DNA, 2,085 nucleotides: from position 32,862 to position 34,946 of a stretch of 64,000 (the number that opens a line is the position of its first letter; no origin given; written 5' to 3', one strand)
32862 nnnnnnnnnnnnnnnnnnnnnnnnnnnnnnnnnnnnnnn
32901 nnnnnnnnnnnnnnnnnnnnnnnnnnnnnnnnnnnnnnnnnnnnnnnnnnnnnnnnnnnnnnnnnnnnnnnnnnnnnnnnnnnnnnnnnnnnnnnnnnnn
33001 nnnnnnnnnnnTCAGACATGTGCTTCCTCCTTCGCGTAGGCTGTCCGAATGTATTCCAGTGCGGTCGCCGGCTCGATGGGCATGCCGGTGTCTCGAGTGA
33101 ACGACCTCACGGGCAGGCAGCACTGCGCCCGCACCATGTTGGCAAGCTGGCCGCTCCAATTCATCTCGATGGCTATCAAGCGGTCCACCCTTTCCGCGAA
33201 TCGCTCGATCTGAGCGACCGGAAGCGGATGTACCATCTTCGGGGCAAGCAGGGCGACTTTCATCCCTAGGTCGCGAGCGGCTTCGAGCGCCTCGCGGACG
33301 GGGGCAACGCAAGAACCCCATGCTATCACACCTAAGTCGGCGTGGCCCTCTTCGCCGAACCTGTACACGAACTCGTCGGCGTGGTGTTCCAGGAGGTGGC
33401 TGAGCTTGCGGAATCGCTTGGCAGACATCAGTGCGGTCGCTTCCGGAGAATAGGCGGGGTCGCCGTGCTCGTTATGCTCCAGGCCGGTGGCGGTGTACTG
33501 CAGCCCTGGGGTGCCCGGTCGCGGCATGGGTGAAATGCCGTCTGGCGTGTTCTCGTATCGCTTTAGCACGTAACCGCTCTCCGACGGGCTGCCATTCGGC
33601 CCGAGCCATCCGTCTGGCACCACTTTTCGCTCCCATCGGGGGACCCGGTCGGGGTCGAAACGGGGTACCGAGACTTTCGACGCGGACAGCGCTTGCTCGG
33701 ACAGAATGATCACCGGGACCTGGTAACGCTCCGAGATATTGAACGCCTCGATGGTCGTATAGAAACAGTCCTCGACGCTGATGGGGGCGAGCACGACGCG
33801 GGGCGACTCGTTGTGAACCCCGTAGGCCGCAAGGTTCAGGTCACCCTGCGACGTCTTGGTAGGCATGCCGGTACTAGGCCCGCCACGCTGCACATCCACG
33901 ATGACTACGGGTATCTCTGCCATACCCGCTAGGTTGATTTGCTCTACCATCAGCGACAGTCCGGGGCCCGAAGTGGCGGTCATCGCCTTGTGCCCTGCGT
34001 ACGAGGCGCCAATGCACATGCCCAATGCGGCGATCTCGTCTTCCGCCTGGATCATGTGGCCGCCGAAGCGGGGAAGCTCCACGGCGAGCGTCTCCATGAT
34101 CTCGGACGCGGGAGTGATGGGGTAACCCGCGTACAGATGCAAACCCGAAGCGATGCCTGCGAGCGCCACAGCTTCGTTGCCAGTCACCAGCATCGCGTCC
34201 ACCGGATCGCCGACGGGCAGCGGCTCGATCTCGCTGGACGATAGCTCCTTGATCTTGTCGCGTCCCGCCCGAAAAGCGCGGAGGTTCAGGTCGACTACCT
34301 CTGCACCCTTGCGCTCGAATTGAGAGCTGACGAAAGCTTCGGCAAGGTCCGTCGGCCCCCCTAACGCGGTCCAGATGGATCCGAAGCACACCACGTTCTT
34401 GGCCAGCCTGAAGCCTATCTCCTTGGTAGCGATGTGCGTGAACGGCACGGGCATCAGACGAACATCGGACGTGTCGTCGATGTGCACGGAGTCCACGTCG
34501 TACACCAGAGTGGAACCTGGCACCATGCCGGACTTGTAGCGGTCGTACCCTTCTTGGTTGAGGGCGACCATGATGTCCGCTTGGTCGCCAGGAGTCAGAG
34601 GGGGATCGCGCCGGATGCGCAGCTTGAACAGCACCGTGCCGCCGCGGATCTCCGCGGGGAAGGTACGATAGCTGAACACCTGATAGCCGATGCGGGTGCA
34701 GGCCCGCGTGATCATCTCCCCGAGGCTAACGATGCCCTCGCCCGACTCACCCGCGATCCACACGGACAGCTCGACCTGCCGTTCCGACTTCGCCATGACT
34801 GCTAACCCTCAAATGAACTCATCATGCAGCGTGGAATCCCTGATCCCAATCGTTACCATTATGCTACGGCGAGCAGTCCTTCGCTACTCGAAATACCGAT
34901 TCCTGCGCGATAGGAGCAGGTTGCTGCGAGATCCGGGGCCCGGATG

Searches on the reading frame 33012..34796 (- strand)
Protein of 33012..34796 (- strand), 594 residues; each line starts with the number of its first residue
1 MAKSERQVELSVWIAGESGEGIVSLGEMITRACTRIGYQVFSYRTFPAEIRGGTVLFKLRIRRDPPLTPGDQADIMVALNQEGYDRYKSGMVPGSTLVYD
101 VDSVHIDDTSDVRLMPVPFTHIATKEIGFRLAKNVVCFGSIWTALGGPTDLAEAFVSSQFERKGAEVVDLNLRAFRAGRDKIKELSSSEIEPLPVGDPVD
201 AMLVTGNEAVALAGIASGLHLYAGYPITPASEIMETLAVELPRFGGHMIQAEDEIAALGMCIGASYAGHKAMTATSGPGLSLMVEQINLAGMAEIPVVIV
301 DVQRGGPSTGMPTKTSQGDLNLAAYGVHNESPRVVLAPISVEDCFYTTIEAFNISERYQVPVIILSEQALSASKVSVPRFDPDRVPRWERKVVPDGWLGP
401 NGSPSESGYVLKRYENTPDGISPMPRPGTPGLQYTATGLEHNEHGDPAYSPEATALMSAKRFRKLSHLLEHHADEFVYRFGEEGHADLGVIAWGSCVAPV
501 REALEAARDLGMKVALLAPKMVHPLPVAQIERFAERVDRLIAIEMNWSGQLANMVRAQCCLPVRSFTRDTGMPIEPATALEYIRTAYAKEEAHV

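Call 27: search_protein_families(library=pfam, max_evalue=0.00001, proteins=[window:33012-34796:-])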
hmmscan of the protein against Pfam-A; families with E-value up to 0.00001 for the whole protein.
window:33012-34796:- (594 aa): 3 families
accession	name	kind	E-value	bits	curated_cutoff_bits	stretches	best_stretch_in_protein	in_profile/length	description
PF01855.24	POR_N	-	1.7e-59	201.8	27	1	215-450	4-220/231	Pyruvate flavodoxin/ferredoxin oxidoreductase, thiamine diP-bdg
PF01558.24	POR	-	1.9e-33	116.5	27.4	1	19-179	2-172/173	Pyruvate ferredoxin/flavodoxin oxidoreductase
PF17147.9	PFOR_II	-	4.3e-11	43.5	27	1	486-559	1-78/102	Pyruvate:ferredoxin oxidoreductase core domain II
